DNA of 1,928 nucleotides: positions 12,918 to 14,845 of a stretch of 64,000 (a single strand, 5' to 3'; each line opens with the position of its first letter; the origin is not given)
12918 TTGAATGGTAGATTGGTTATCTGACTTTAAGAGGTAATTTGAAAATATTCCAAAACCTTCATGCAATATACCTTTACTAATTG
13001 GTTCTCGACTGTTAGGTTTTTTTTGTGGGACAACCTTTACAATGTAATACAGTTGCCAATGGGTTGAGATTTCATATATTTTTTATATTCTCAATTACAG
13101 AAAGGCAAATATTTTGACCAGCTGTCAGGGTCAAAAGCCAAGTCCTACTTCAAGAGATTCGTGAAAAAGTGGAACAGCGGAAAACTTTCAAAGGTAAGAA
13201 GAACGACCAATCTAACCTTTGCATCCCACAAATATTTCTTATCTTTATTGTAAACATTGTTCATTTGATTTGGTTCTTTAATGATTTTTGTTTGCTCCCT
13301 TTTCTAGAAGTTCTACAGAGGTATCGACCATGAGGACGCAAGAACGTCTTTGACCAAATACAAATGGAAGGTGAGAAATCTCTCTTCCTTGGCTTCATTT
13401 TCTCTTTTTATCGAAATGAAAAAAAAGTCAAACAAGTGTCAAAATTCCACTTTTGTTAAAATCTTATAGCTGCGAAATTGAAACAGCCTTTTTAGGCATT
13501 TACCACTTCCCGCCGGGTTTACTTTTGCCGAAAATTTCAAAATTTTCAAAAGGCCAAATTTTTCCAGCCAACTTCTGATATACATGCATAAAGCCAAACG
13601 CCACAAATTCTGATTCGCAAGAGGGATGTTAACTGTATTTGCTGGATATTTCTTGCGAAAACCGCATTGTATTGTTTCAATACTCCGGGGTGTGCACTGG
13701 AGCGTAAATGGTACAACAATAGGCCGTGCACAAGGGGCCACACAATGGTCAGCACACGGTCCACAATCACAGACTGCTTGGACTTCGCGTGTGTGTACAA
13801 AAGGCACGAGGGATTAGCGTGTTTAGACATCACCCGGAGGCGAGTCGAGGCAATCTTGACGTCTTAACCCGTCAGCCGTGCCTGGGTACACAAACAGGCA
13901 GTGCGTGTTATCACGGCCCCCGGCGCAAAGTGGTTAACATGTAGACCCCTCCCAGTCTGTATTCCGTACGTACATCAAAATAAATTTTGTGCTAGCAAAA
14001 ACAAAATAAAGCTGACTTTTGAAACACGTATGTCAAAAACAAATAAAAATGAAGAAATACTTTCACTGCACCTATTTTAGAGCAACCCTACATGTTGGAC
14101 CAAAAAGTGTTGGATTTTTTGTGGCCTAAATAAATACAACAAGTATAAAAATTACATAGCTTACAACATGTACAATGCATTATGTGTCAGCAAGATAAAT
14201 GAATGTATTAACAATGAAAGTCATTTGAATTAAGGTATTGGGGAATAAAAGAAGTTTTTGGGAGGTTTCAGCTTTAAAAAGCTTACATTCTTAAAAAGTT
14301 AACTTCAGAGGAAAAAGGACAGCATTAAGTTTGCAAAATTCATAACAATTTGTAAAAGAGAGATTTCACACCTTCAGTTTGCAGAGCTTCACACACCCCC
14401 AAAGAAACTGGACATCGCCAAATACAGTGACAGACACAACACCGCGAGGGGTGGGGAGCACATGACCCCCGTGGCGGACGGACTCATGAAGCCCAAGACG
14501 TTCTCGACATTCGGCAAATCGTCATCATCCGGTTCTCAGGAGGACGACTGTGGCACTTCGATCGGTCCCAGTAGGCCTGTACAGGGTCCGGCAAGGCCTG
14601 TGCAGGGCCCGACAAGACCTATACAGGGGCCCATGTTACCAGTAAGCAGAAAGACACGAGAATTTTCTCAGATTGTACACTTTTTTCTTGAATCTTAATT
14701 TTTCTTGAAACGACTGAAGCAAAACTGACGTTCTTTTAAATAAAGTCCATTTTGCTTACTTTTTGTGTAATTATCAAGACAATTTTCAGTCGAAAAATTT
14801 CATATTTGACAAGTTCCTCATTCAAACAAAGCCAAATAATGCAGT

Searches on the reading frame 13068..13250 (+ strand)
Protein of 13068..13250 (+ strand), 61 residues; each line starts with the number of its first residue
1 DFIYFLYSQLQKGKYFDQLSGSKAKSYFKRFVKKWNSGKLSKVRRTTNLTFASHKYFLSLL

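Call 51: search_protein_families(library=pfam, proteins=[window:13068-13250:+], max_evalue=1)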
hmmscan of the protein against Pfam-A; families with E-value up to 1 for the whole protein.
seq(61 aa): 0 families

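Call 58: search_protein_representatives(protein=window:13068-13250:+)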
Query: 61 residues. Proteins with E-value up to 0.001 (for the whole library): 28; up to 1e-10: 0; up to 1e-30: 0. The best 28 are listed.
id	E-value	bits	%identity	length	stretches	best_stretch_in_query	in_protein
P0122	2.2e-09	52.9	83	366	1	8-42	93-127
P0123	1.7e-06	43.9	53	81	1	7-44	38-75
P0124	2.5e-06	43.3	58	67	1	6-43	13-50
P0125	4.0e-06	42.7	52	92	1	8-53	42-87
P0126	5.5e-06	42.3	73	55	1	15-44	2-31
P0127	1.3e-05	41.2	59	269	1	6-42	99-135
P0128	1.9e-05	40.6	54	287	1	10-44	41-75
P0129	2.1e-05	40.5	68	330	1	9-42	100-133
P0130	2.1e-05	40.5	59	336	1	6-42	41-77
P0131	2.7e-05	40.1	44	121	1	7-49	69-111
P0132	3.8e-05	39.7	61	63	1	9-44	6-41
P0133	7.0e-05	38.8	55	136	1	6-43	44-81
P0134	8.6e-05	38.5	56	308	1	9-42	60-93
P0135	9.8e-05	38.4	54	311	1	6-44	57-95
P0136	1.0e-04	38.3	59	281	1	9-42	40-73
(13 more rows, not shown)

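Call 60: search_protein_families(library=pfam, proteins=[P0122, P0129, P0127, P0130, P0134], max_evalue=0.01)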
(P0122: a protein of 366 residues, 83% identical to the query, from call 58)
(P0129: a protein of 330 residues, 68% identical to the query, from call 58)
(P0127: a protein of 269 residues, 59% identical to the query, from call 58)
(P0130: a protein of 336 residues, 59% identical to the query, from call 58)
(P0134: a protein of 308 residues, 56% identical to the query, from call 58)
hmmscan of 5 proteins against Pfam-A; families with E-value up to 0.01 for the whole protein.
P0122 (366 aa): 1 family
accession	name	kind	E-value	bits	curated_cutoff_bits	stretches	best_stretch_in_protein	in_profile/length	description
PF10500.14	SR-25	-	0.00015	21.9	40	1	6-77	50-119/226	Nuclear RNA-splicing-associated protein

P0129 (330 aa): 0 families

P0127 (269 aa): 0 families

P0130 (336 aa): 0 families

P0134 (308 aa): 0 families

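Call 62: list_cluster_members(proteins=[P0122, P0001])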
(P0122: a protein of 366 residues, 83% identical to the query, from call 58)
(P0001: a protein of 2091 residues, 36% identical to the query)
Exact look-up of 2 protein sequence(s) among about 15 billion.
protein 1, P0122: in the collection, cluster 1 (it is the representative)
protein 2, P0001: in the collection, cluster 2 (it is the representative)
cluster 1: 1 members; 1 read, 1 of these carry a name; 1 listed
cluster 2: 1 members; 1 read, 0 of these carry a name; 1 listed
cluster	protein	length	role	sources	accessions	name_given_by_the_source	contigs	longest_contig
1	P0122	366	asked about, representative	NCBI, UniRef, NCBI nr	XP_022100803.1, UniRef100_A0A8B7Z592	uncharacterized protein LOC110984688 [Acanthaster planci] | Uncharacterized protein LOC110984688 n=1 Tax=Acanthaster planci TaxID=133434 ...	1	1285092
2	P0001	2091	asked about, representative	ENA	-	-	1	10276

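Call 63: find_encoding_contigs(protein=P0122, flank=10000, max_places=3)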
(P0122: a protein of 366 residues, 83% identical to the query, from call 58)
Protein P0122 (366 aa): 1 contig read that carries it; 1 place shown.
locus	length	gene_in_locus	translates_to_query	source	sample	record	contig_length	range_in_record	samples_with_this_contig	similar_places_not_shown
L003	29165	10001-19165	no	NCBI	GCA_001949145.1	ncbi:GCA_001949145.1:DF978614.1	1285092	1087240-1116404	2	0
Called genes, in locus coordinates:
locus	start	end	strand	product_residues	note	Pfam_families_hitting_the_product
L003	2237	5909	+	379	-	-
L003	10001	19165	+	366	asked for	PF27660:SCI1_hairpin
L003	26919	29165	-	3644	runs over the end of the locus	PF24055:POL3_N, PF24065:REV3_N, PF03104:DNA_pol_B_exo1, PF00136:DNA_pol_B, PF14260:zf-C4pol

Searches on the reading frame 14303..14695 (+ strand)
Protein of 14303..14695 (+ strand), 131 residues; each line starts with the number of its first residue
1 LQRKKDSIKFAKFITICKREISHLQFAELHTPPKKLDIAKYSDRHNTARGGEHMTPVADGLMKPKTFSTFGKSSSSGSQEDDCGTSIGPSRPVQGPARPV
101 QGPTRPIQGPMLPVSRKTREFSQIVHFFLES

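Call 51: search_protein_families(library=pfam, proteins=[window:14303-14695:+], max_evalue=1)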
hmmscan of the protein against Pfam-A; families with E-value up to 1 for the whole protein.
seq(131 aa): 1 family
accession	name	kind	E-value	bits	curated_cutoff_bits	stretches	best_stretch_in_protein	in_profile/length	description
PF12526.13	DUF3729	-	0.074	15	25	1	15-105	14-108/115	Protein of unknown function (DUF3729)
